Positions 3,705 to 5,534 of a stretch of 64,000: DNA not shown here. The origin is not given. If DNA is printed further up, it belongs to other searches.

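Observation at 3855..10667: Tightly coupled low-GC trio: SF2 helicase-nuclease + 601-aa orphan + NERD-like SF1 ATPase, a candidate unclassified defence system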

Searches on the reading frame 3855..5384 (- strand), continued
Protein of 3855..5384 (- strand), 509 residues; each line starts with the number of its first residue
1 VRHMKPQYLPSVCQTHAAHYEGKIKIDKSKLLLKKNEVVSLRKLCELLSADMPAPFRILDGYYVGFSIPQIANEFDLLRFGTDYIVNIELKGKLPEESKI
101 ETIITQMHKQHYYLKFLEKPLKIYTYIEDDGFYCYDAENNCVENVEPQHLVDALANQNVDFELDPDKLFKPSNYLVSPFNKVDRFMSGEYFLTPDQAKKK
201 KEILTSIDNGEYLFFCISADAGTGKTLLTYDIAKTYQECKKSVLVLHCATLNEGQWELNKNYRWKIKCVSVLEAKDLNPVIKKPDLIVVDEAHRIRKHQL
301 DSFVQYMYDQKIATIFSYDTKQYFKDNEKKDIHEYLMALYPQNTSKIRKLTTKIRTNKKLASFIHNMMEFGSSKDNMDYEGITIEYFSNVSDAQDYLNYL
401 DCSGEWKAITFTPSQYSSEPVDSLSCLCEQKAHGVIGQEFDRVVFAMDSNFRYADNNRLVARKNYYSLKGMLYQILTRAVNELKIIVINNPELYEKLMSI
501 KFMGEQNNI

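Call 71: predict_structure(alignment_id=A3)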
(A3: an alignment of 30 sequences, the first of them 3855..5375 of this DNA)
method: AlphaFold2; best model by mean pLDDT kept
length: 506 residues; sequences in the alignment: 30
mean_pLDDT: 88.8   pTM: 0.79
mean pLDDT of the five models: 88.8, 87.3, 86.8, 86.4, 86.4
residues with pLDDT >= 90: 307; 70-90: 165; 50-70: 30; < 50: 4
segments of 3 or more residues with pLDDT < 50: none
pLDDT, mean of each block of 10 residues (from residue 1): 91 95 87 93 88 91 78 93 95 93 90 91 95 94 94 92 76 78 83 90 96 83 90 95 90 93 93 90 94 90 96 82 69 95 80 74 89 83 96 93 90 86 88 82 96 92 87 86 97 94 61
secondary structure, 60 per line:
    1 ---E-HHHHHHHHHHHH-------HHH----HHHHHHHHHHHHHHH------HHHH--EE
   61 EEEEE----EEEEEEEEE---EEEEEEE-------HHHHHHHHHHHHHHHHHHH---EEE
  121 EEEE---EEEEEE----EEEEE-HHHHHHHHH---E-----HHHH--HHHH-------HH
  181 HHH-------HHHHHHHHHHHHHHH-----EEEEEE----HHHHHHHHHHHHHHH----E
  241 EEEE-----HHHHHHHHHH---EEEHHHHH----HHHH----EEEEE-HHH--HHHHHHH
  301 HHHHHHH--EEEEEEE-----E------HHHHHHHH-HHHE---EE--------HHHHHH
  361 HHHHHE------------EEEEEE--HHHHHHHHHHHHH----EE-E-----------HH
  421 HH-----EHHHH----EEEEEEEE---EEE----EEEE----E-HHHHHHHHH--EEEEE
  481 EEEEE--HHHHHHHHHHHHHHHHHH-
elements in order: H6-17 H32-46 H53-56 E59-65 E70-78 E82-88 H96-114 E118-124 E128-133 E138-142 H144-152 H162-165 H168-171 H179-183 H191-205 E211-216 H221-235 E240-244 H250-259 E263-265 H266-270 H275-278 E283-287 H294-307 E310-316 H329-336 H355-365 E379-384 H387-399 H419-422 H429-432 E437-444 E448-450 E455-458 H465-473 E476-485 H488-505

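Call 74: fold_search(model_id=the predicted structure, library=pdb)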
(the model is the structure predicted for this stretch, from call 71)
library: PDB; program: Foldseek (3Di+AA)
matches with E <= 10: 1650; with E <= 0.001: 166
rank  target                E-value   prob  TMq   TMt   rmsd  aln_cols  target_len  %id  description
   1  8b1t_D                2.5e-08  1.00  0.32  0.28  11.8       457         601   11  RecBCD-DNA in complex with the phage protein Abc2 (released 2022-12-28)
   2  9jr9_A                2.5e-08  1.00  0.40  0.25  17.9       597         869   11  Electronic microscopy structure of human schlafen14-E211A dimer (released 2025-08-06)
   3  8jx6_A                5.0e-08  1.00  0.37  0.41   9.7       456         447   13  Deep-Sea Helicase 9 (DSH9) (released 2023-07-26)
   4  5eaw_A                6.7e-08  1.00  0.37  0.20   9.9       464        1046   14  Crystal structure of Dna2 nuclease-helicase (released 2015-11-18)
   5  8jx6_B                1.1e-07  1.00  0.36  0.40  11.1       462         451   14  Deep-Sea Helicase 9 (DSH9) (released 2023-07-26)
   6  7nn0_B                1.1e-07  1.00  0.34  0.30   7.1       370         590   13  Crystal structure of the SARS-CoV-2 helicase in complex with AMP-PNP (released 2021-03-24)
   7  5ean_A                1.3e-07  1.00  0.36  0.19  20.0       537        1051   11  Crystal structure of Dna2 in complex with a 5' overhang DNA (released 2015-11-18)
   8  7zep_A                1.3e-07  1.00  0.39  0.25  14.7       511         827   14  Human SLFN11 E209A dimer (released 2022-09-28)
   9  5eax_A                1.7e-07  1.00  0.34  0.19  20.3       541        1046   12  Crystal structure of Dna2 in complex with an ssDNA (released 2015-11-18)
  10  3gpl_A                1.8e-07  1.00  0.40  0.39   9.4       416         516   11  Crystal structure of the ternary complex of RecD2 with DNA and ADPNP (released 2009-06-16)
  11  9nyy_A                3.0e-07  1.00  0.39  0.26  17.8       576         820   11  Nucleic acid bound human SLFN14, State 1 (released 2025-07-09)
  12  2xzo_A                4.2e-07  1.00  0.38  0.32   9.8       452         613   13  Upf1 helicase - RNA complex (released 2011-03-30)
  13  3e1s                  5.0e-07  1.00  0.37  0.36  12.8       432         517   11  Structure of an N-terminal truncation of Deinococcus radiodurans RecD2 (released 2008-08-19)
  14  7nio_E                5.0e-07  1.00  0.35  0.31   7.3       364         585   13  Crystal structure of the SARS-CoV-2 helicase APO form (released 2021-03-17)
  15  4b3g_B                5.6e-07  1.00  0.33  0.29   9.5       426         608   13  crystal structure of Ighmbp2 helicase in complex with RNA (released 2012-09-26)
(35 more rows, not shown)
